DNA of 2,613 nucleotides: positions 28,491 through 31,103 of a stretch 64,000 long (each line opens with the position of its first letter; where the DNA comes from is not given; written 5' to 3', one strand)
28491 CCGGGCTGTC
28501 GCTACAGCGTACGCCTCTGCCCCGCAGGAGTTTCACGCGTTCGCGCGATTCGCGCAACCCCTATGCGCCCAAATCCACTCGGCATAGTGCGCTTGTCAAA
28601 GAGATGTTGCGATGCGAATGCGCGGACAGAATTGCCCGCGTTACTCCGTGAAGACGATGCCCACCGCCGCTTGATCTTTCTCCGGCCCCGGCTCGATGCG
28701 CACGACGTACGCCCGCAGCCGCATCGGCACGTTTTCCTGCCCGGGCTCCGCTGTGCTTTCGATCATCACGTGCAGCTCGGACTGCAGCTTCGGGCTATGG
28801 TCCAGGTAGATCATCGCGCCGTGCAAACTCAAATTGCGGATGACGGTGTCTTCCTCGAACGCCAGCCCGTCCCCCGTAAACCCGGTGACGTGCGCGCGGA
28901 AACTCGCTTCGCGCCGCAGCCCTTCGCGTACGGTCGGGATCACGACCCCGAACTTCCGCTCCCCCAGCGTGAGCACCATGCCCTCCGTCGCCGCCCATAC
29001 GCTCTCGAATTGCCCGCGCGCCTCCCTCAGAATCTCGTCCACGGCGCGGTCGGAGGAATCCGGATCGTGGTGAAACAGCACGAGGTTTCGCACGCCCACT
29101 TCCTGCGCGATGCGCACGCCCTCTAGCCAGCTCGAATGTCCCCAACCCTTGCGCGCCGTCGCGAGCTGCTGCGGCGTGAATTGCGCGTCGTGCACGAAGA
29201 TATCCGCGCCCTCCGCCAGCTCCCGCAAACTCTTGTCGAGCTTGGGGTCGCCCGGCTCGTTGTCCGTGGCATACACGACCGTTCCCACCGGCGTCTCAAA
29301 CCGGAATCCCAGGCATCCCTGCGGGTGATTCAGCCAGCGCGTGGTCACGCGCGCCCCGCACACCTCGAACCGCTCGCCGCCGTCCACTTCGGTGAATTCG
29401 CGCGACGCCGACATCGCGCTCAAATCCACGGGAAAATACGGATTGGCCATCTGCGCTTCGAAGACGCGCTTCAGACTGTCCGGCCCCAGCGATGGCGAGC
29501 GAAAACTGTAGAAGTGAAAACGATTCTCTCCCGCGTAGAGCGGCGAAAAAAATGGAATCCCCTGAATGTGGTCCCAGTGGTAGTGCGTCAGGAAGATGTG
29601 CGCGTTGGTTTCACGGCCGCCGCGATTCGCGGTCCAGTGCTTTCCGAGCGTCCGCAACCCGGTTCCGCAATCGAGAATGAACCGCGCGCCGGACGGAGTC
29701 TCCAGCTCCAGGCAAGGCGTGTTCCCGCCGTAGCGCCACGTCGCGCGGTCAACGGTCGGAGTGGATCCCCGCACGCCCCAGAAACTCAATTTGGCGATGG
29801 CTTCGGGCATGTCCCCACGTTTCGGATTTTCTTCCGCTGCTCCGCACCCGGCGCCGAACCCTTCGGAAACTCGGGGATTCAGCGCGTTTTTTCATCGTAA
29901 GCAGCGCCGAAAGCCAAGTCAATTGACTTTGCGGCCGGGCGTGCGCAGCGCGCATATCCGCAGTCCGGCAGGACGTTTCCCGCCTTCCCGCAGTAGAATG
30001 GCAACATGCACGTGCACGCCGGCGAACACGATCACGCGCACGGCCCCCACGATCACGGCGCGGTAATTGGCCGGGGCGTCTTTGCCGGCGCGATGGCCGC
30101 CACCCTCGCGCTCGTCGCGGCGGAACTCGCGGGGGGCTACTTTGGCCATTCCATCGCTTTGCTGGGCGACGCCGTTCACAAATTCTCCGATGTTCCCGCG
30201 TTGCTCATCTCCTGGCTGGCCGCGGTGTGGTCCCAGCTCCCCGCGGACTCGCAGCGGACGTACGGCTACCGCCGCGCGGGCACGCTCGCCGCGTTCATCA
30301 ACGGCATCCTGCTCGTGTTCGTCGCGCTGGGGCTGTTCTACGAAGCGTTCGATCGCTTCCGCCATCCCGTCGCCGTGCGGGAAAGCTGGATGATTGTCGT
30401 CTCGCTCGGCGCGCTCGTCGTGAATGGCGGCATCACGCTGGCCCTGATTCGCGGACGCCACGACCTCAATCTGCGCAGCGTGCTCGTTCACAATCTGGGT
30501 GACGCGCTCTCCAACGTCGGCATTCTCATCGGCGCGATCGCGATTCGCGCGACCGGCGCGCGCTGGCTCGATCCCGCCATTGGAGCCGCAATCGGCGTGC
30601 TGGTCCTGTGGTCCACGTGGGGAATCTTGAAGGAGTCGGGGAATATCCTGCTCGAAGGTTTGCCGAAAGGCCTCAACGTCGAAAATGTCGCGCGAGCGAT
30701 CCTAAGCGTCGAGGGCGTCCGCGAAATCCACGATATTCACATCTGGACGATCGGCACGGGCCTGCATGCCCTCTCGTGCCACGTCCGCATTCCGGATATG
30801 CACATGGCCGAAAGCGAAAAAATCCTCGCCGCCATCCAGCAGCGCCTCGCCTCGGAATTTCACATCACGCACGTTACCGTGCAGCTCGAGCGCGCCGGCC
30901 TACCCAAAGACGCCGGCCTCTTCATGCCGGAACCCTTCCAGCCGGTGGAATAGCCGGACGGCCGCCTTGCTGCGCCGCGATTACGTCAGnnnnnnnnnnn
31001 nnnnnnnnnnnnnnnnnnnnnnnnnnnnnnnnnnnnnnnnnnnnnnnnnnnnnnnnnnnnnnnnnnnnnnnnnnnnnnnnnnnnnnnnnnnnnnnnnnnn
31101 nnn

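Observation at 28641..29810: MBL-fold metallohydrolase with a C-terminal PilZ domain: candidate c-di-GMP-gated hydrolase or phosphodiesterase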

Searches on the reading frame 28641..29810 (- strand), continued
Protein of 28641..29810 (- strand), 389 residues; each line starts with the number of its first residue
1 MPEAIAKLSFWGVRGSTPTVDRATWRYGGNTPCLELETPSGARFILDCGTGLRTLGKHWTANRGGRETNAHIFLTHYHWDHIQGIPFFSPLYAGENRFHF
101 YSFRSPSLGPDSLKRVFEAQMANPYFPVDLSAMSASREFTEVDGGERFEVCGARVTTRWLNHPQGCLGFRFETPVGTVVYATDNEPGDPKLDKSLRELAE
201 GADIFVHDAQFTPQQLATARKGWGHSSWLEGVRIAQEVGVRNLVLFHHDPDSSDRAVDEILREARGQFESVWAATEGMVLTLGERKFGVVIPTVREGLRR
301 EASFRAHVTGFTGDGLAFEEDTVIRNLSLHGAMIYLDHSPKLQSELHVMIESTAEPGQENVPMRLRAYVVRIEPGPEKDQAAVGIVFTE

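Call 54: find_encoding_contigs(protein=P0286, flank=6000, max_places=1)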
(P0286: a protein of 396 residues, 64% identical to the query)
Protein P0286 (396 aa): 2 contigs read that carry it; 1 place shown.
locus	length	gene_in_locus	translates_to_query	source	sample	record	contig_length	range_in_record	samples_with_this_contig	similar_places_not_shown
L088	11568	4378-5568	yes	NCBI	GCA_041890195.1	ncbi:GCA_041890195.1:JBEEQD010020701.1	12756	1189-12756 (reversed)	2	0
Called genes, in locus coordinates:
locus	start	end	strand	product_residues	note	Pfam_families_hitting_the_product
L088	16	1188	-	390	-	PF08240:ADH_N, PF16912:Glu_dehyd_C (faint), PF00107:ADH_zinc_N, PF13602:ADH_zinc_N_2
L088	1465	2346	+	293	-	PF01261:AP_endonuc_2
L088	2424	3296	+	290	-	PF13292:DXP_synthase_N (weak), PF00456:Transketolase_N, PF00676:E1_dh (weak)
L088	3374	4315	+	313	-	PF02779:Transket_pyr, PF02780:Transketolase_C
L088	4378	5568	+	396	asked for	PF00753:Lactamase_B (faint), PF12706:Lactamase_B_2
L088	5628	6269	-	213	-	PF02734:Dak2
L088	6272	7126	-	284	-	PF02733:Dak1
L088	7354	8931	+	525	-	PF00479:G6PD_N, PF02781:G6PD_C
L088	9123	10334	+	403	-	PF02515:CoA_transf_3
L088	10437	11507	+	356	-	PF02615:Ldh_2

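Call 73: predict_structure(alignment_id=A4)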
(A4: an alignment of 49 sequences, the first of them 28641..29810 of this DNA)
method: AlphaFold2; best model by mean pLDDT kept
length: 389 residues; sequences in the alignment: 49
mean_pLDDT: 85.1   pTM: 0.75
mean pLDDT of the five models: 85.1, 84.6, 82.3, 81.7, 78.5
residues with pLDDT >= 90: 188; 70-90: 143; 50-70: 48; < 50: 10
segments of 3 or more residues with pLDDT < 50: 15-22
pLDDT, mean of each block of 10 residues (from residue 1): 85 52 58 91 93 89 81 93 90 94 94 92 71 92 96 97 95 97 93 98 93 83 88 97 82 78 93 88 90 59 80 86 77 81 85 59 83 80 83
secondary structure, 60 per line:
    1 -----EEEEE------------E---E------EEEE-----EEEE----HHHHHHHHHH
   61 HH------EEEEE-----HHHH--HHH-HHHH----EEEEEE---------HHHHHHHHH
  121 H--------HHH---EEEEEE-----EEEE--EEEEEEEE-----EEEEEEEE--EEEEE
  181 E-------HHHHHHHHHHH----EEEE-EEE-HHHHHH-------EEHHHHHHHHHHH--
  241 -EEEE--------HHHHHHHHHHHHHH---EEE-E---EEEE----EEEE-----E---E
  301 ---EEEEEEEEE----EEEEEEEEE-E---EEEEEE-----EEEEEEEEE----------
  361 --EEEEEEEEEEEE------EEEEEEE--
elements in order: E6-10 E34-37 E43-46 H51-62 E69-73 H79-82 H89-92 E97-102 H112-121 E136-141 E147-150 E153-160 E166-173 E176-181 H189-199 E204-207 E209-211 H213-218 H228-238 E242-245 H254-267 E271-273 E279-282 E287-290 E304-312 E317-325 E331-336 E342-350 E363-374 E381-387

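Call 75: find_homologous_proteins(query=P0162, max_evalue=1e-30)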
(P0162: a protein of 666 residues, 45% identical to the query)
Query P0162 (666 aa): 4339 proteins with E <= 1e-30 among 8000 candidates; the best 120 are listed.
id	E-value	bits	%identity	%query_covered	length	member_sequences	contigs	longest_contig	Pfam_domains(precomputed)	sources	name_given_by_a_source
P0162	0.0e+0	1515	100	100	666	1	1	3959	PF12706.14,PF00211.26,PF00072.31,PF00753.34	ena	-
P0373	6.3e-282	955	66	100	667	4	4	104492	PF12706.14,PF00211.26,PF00072.31,PF00753.34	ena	-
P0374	5.5e-276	935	65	100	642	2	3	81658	PF12706.14,PF00211.26,PF00072.31,PF00753.34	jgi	-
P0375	2.8e-275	933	65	100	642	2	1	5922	PF12706.14,PF23023.2,PF00211.26,PF00072.31,PF00753.34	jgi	-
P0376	1.3e-274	931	64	100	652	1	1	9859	PF12706.14,PF23023.2,PF00211.26,PF00072.31,PF00753.34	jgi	jgi:class 3 adenylate cyclase/phosphoribosyl 1,2-cyclic phosphodiesterase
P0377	1.6e-272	924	64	100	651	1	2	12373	PF12706.14,PF00211.26,PF00072.31,PF00753.34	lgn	-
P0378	1.3e-271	921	64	100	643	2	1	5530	PF12706.14,PF23023.2,PF00211.26,PF00072.31,PF00753.34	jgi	-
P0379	7.1e-270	915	64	100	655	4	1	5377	PF12706.14,PF00211.26,PF00072.31,PF00753.34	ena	-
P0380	3.2e-268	910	63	100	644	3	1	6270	PF12706.14,PF23023.2,PF00211.26,PF00072.31,PF00753.34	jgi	jgi:class 3 adenylate cyclase/phosphoribosyl 1,2-cyclic phosphodiesterase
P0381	1.2e-175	604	62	71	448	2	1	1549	PF12706.14,PF00072.31,PF00753.34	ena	-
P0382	2.5e-167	576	67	62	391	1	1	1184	PF00211.26,PF00072.31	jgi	-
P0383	9.1e-166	571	69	56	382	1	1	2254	PF00211.26,PF00072.31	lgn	-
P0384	1.7e-165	570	69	56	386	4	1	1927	PF00211.26,PF00072.31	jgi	-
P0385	6.1e-165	568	69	56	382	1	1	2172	PF00211.26,PF00072.31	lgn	-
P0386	6.6e-164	565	68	56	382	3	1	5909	PF00211.26,PF00072.31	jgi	jgi:adenylate cyclase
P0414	8.7e-105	370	61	41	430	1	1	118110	PF12706.14,PF01339.23,PF23023.2,PF00753.34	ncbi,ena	-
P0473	3.3e-73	265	45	41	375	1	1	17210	PF12706.14,PF23023.2,PF00753.34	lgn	-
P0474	1.6e-71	260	49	40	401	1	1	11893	PF12706.14,PF07238.20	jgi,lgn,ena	-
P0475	2.1e-71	259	48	40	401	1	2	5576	PF12706.14,PF07238.20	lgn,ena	-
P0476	2.8e-70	256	47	40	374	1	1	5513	PF12706.14,PF07238.20,PF00753.34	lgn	-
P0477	3.5e-69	252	46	40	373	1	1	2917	PF12706.14,PF07238.20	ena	-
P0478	8.6e-69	251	48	40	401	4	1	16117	PF12706.14,PF07238.20,PF00753.34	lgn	-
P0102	1.8e-68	250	47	40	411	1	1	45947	PF12706.14,PF07238.20,PF23023.2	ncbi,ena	-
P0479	2.6e-68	249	47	41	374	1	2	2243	PF12706.14,PF07238.20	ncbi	-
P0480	2.8e-68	249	46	41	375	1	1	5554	PF12706.14,PF07238.20,PF00753.34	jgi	jgi:phosphoribosyl 1,2-cyclic phosphodiesterase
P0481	1.4e-67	247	45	44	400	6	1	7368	PF12706.14,PF00753.34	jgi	jgi:phosphoribosyl 1,2-cyclic phosphodiesterase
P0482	1.8e-67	246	45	40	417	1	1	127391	PF12706.14,PF00753.34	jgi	jgi:phosphoribosyl 1,2-cyclic phosphodiesterase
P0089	4.3e-67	245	47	40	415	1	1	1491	PF12706.14,PF23023.2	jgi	jgi:phosphoribosyl 1,2-cyclic phosphodiesterase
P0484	2.9e-66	242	47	40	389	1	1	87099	PF12706.14,PF23023.2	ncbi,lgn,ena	-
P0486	8.5e-66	241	43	42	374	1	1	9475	PF12706.14,PF07238.20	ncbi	-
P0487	1.3e-65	240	43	42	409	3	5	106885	PF12706.14,PF00753.34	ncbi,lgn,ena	-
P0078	1.6e-65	240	46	40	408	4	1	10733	PF12706.14,PF23023.2,PF00753.34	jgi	-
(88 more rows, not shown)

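Call 76: find_encoding_contigs(protein=P0414, flank=6000, max_places=2)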
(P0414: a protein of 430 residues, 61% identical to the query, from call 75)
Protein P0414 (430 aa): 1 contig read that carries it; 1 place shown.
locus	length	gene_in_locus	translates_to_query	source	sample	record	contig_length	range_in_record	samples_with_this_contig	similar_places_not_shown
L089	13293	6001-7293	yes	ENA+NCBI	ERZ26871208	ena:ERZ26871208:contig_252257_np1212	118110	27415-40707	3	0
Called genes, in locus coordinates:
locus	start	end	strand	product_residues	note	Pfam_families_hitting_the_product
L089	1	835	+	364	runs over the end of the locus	-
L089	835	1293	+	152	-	PF01584:CheW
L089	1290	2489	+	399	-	PF01739:CheR, PF08242:Methyltransf_12 (faint), PF13649:Methyltransf_25 (faint), PF00515:TPR_1 (faint)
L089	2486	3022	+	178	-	PF01584:CheW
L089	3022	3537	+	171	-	PF01627:Hpt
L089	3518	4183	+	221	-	-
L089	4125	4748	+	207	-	PF02518:HATPase_c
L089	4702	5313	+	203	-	PF00072:Response_reg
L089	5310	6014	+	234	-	PF00072:Response_reg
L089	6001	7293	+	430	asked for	PF01339:CheB_methylest, PF00753:Lactamase_B, PF23023:Anti-Pycsar_Apyc1 (weak), PF12706:Lactamase_B_2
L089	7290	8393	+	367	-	PF00072:Response_reg, PF00211:Guanylate_cyc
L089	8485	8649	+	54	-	-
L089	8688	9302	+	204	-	PF26002:Beta-barrel_AprE (weak)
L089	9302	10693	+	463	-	PF03412:Peptidase_C39, PF13529:Peptidase_C39_2 (faint), PF00664:ABC_membrane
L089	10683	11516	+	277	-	PF00005:ABC_tran, PF02463:SMC_N (faint)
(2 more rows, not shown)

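Call 77: find_encoding_contigs(protein=P0373, flank=6000, max_places=1)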
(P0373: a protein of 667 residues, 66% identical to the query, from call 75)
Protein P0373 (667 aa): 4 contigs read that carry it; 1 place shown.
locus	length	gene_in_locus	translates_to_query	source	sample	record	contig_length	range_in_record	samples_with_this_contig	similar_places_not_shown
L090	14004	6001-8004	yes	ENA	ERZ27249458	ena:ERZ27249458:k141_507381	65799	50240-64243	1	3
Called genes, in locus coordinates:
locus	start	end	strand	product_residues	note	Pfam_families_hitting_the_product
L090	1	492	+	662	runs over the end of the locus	PF17201:Cache_3-Cache_2, PF17202:sCache_3_3 (weak), PF00015:MCPsignal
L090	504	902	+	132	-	PF01584:CheW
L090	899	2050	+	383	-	PF01739:CheR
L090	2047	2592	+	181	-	PF01584:CheW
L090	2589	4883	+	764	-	PF01627:Hpt, PF02518:HATPase_c, PF01584:CheW, PF00072:Response_reg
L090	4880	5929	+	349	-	PF00072:Response_reg, PF01339:CheB_methylest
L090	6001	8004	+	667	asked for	PF00753:Lactamase_B, PF12706:Lactamase_B_2, PF00072:Response_reg, PF00211:Guanylate_cyc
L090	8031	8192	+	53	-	-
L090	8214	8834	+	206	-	-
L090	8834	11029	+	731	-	PF03412:Peptidase_C39, PF00664:ABC_membrane, PF00005:ABC_tran, PF02463:SMC_N (faint)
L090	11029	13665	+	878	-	PF00664:ABC_membrane, PF00005:ABC_tran, PF02463:SMC_N (faint)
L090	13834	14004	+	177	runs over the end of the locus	PF00027:cNMP_binding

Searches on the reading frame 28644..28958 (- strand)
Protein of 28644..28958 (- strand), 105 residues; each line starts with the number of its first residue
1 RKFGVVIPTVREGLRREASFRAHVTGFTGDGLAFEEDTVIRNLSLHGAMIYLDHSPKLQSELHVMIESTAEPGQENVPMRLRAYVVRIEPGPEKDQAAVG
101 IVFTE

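Call 62: search_solved_structures(query=window:28644-28958:-, max_evalue=10, show_alignments=4)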
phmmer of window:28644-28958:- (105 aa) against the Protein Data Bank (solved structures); distinct sequences matched with E-value up to 10: 0.

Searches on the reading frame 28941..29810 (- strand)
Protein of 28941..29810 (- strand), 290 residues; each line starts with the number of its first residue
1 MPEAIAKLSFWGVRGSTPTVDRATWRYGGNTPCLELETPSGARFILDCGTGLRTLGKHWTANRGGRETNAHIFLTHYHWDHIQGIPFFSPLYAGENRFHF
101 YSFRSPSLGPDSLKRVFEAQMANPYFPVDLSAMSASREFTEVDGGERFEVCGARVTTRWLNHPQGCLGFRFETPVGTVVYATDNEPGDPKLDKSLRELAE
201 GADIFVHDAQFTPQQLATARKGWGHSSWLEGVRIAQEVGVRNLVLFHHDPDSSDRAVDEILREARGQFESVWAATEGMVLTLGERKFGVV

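Call 48: search_solved_structures(query=A3, max_evalue=0.001, show_alignments=0)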
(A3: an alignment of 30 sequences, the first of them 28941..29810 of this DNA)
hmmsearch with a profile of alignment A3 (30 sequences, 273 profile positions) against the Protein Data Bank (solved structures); distinct sequences matched with E-value up to 0.001: 38.
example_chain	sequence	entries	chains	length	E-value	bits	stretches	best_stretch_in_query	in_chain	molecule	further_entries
2cbn_A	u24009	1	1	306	4.1e-23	85.2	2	185-271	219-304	RIBONUCLEASE Z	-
1y44_A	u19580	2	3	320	2.5e-22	82.6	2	167-272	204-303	Ribonuclease Z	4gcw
2fk6_A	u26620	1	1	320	1.7e-20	76.6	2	167-272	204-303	RIBONUCLEASE Z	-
1zkp_A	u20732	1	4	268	3.2e-17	65.8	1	134-261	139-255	hypothetical protein BA1088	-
6kns_A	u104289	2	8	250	3.3e-15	59.3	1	35-260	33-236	Putative metal-dependent hydrolase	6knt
3zwf_A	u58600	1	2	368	4.3e-14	55.6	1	188-242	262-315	ZINC PHOSPHODIESTERASE ELAC PROTEIN 1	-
8gyg_A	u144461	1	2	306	1.2e-10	44.3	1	35-241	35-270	Arysulfatase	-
9ey0_E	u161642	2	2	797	1.3e-10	44.1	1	29-241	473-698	Zinc phosphodiesterase ELAC protein 2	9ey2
8z0p_A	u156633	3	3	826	1.5e-10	44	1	29-241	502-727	Zinc phosphodiesterase ELAC protein 2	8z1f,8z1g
8rr1_E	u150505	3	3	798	1.7e-09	40.5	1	29-241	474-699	Zinc phosphodiesterase ELAC protein 2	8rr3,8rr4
9ey1_E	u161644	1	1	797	6.5e-09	38.6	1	29-241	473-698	Zinc phosphodiesterase ELAC protein 2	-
8cbl_E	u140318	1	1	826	7.4e-09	38.4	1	29-241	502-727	Zinc phosphodiesterase ELAC protein 2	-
3g1p_A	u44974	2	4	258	1e-07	34.7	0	27-79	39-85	Protein phnP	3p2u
7xgt_A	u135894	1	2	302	1.6e-07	34.1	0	63-165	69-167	RNase ZS1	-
5mtz_A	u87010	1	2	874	4e-07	32.7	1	156-256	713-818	Ribonuclease Z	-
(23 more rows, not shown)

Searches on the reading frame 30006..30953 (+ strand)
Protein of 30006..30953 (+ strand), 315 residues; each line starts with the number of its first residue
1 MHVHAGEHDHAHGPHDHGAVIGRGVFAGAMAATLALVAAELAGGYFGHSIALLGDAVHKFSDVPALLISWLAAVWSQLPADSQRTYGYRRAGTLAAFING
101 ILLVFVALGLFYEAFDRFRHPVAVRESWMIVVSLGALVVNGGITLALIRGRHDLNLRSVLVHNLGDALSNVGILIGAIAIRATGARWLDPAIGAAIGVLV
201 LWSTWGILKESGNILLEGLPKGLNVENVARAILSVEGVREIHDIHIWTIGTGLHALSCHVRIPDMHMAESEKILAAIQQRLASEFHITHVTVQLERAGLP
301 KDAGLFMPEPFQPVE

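Call 41: search_protein_families(library=pfam, proteins=[window:30006-30953:+], max_evalue=0.01)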
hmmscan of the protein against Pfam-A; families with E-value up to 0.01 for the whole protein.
window:30006-30953:+ (315 aa): 2 families
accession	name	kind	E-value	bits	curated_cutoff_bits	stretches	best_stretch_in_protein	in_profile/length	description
PF01545.26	Cation_efflux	-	9.4e-42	143.5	26.6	1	29-216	4-198/198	Cation efflux family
PF16916.11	ZT_dimer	-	1.2e-16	60.9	26.7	1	220-296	1-77/78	Dimerisation domain of Zinc Transporter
